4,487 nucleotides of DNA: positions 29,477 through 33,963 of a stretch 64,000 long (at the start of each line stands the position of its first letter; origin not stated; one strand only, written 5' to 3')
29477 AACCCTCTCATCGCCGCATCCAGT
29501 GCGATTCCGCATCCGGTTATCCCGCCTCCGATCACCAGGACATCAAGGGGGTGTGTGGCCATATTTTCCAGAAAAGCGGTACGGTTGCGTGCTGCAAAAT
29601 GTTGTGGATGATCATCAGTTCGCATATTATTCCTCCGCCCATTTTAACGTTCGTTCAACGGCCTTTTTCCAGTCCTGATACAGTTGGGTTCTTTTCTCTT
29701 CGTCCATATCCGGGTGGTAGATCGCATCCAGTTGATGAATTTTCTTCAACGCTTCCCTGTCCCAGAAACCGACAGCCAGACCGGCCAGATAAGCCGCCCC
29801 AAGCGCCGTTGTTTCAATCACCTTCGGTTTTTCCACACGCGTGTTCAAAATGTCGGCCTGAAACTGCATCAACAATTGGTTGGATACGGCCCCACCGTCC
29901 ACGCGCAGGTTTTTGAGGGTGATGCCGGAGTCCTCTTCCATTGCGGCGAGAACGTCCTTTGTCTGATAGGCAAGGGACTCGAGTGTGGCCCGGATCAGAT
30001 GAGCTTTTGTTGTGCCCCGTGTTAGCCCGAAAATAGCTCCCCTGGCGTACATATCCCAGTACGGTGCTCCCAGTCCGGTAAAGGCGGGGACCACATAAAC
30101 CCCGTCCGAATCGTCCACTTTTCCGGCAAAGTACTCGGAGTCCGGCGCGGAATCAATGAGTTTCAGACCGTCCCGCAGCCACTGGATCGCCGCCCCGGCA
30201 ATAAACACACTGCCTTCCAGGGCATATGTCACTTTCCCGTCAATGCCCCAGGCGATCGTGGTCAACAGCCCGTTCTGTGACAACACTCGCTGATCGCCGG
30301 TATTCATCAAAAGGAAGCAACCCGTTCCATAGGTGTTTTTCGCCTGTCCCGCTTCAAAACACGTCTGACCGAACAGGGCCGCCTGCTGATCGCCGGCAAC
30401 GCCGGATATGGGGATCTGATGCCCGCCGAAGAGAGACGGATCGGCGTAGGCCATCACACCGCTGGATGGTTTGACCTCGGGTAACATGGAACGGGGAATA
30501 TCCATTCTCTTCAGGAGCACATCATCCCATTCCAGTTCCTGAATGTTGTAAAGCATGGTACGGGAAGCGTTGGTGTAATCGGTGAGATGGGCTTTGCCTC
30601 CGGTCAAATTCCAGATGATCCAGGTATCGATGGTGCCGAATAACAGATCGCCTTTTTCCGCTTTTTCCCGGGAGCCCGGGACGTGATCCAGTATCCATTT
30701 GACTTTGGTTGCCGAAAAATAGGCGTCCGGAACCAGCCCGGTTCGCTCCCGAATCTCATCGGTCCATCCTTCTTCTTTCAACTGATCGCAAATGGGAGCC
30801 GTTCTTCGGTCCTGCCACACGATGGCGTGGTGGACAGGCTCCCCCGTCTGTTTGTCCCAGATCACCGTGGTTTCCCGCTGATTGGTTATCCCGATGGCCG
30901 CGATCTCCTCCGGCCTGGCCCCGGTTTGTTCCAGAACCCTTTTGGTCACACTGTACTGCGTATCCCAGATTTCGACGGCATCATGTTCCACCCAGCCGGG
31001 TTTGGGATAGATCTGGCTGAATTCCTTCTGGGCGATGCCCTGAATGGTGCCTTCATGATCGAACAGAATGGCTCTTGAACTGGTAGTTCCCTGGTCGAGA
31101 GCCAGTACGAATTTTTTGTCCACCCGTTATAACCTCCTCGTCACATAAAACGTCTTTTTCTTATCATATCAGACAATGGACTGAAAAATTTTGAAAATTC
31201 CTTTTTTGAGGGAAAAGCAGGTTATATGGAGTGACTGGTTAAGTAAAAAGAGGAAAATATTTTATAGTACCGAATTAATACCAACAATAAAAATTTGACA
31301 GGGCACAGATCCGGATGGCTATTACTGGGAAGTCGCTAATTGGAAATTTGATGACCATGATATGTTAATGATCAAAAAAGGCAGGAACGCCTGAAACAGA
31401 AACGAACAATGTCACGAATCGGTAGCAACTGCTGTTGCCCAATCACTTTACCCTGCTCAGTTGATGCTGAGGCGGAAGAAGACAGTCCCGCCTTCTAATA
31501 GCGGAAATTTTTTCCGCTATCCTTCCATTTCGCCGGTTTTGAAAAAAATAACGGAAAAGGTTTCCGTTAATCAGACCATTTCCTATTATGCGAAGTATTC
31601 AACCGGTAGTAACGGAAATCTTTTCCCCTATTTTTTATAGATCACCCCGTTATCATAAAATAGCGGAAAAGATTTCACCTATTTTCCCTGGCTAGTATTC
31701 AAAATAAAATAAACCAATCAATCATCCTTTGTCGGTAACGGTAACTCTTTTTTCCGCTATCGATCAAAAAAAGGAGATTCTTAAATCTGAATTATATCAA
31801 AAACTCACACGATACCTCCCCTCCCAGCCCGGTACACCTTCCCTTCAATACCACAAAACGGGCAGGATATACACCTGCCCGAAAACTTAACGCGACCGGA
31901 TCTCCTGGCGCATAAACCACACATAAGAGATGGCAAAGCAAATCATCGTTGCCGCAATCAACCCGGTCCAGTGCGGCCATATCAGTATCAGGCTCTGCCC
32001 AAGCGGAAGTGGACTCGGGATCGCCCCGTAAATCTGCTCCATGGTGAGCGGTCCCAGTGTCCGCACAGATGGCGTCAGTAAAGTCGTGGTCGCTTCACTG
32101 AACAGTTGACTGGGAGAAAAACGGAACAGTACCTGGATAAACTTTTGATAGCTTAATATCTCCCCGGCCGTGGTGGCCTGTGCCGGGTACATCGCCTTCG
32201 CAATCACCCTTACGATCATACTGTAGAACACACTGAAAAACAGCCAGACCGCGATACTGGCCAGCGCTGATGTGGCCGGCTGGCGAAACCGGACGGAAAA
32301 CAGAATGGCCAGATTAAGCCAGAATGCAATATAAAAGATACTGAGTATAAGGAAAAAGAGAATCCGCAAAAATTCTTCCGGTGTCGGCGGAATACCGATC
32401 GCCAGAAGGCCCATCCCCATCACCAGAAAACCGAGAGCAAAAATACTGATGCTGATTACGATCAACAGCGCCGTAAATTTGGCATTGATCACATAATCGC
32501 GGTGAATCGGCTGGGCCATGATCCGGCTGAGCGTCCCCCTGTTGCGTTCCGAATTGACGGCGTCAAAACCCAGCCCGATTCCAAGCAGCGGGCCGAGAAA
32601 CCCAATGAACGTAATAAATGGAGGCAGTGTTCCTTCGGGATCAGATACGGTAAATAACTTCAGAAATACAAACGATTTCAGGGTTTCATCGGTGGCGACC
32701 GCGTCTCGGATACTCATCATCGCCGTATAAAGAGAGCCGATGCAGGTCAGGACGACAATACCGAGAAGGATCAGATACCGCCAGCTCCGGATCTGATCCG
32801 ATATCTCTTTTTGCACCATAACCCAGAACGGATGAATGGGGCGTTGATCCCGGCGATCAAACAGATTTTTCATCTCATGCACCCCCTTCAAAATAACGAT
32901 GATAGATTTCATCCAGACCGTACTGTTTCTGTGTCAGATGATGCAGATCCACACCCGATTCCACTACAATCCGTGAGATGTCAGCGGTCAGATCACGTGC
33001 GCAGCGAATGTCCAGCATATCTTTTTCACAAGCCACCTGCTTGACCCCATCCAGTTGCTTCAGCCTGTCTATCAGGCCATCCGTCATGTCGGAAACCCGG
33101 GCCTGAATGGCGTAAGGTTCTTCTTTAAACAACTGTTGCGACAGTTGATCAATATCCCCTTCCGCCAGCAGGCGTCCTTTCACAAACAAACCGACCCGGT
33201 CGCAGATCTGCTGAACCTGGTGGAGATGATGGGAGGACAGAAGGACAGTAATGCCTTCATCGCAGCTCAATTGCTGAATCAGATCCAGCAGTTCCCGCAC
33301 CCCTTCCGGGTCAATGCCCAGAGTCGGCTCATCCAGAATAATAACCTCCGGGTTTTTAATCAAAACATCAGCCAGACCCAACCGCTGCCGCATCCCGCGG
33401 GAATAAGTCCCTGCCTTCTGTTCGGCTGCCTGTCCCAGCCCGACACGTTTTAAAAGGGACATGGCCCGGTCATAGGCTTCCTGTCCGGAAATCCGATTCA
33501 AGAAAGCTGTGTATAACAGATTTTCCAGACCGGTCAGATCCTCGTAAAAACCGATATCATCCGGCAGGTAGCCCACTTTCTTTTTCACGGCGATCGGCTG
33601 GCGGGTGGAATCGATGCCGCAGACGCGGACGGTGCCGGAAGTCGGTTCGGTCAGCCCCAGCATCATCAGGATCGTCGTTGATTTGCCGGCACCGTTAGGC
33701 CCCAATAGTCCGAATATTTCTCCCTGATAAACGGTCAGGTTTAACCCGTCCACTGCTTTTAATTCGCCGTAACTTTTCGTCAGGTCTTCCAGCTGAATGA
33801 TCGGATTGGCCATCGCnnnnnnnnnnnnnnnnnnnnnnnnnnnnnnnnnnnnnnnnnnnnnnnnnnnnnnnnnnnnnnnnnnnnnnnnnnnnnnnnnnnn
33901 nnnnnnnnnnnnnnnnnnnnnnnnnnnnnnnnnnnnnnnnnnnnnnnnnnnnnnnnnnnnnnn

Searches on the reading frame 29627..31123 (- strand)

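Call 13: search_protein_families(library=pfam, proteins=[window:29627-31123:-])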
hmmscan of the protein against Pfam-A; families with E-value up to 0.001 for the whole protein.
window:29627-31123:- (498 aa): 2 families
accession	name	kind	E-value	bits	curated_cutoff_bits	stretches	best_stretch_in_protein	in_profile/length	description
PF00370.27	FGGY_N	-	1.5e-85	287.1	28.8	1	6-252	2-245/245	FGGY family of carbohydrate kinases, N-terminal domain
PF02782.22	FGGY_C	-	5.4e-45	154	27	1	262-450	2-197/198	FGGY family of carbohydrate kinases, C-terminal domain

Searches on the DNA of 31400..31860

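Call 34: search_rna_families(source=window, start=31400, end=31860, threshold=evalue, max_evalue=10)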
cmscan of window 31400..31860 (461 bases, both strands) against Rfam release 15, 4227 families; matches with E-value up to 10: 14.
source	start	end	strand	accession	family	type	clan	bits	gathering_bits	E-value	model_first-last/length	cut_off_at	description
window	31615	31676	-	RF03642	MIR5743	Gene; miRNA;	-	18.6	111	0.87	14-68/81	no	MIR5743 microRNA precursor family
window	31566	31619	+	RF01326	CRISPR-DR13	Gene; CRISPR;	-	18.3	37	3.1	1-30/30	no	CRISPR RNA direct repeat element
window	31604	31688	+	RF04111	MIR6274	Gene; miRNA;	-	18.2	80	1.1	1-107/107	no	MIR6274 microRNA precursor family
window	31498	31570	-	RF04214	MIR7526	Gene; miRNA;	-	17.9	110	0.69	1-113/113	no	MIR7526 microRNA precursor family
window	31537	31642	+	RF04133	MIR2646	Gene; miRNA;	-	17.2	245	0.2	1-256/256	no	MIR2646 microRNA precursor family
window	31545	31636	+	RF03621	MIR4245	Gene; miRNA;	-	16.2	74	4.6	1-128/128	no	MIR4245 microRNA precursor family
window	31616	31675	-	RF04214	MIR7526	Gene; miRNA;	-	15.6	110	2.8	1-113/113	no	MIR7526 microRNA precursor family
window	31496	31581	-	RF03097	RAGATH-21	Gene; sRNA;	-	15.6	70.3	5.3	1-76/76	no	RAGATH-21 RNA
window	31525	31674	+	RF02618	SSRC34_2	Gene; sRNA;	-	14.9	48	9.9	1-125/125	no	Streptococcus sRNA 34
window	31495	31554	+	RF02965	CyVA-1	Gene; sRNA;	-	14.8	41.4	2.3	1-77/77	no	CyVA-1 RNA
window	31509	31563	-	RF01087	PK-repZ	Cis-reg;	-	12.8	44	2.7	5-59/150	no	Pseudoknot of the regulatory region of the repZ gene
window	31538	31641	+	RF00766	mir-335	Gene; miRNA;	-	12.7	64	9.9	13-70/92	no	mir-335 microRNA precursor family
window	31601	31750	-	RF02590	Spy1186876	Gene; sRNA;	-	10.6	208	8.4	1-243/243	no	S. pyogenes small RNA 1186876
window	31498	31520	-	RF02687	RAGATH-8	Gene; sRNA;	-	8.4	86.7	7.4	1-276/276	no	RAGATH-8 RNA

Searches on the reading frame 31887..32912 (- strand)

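Call 13: search_protein_families(library=pfam, proteins=[window:31887-32912:-])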
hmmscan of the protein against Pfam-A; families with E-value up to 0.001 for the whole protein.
window:31887-32912:- (341 aa): 3 families
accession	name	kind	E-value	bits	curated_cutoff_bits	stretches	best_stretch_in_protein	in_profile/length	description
PF12679.13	ABC2_membrane_2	-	3e-33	115.7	27.2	1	30-337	1-282/283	ABC-2 family transporter protein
PF12698.13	ABC2_membrane_3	-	1.3e-06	28.2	31.6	1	96-330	164-346/347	ABC-2 family transporter protein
PF01061.29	ABC2_membrane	-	9.2e-06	25.8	26.9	1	29-231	3-181/211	ABC-2 type transporter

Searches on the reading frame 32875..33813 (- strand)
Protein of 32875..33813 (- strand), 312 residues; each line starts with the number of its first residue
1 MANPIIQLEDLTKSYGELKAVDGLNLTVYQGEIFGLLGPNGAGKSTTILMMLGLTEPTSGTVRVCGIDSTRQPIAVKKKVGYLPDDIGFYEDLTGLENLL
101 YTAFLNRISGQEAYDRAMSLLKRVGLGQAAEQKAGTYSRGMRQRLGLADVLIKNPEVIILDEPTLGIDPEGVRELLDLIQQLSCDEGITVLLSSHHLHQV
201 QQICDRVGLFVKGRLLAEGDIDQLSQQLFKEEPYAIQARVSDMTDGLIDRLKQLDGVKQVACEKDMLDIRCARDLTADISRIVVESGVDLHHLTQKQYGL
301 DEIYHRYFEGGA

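Call 60: search_protein_families(library=pfam, proteins=[window:32875-33813:-])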
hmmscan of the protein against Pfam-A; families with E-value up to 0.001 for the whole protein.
window:32875-33813:- (312 aa): 2 families
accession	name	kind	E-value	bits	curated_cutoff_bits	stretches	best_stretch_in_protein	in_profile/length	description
PF00005.33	ABC_tran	-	8.8e-32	111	25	1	22-164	2-136/137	ABC transporter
PF13304.12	AAA_21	-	5.1e-11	43.6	27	1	121-196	222-299/304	AAA domain, putative AbiEii toxin, Type IV TA system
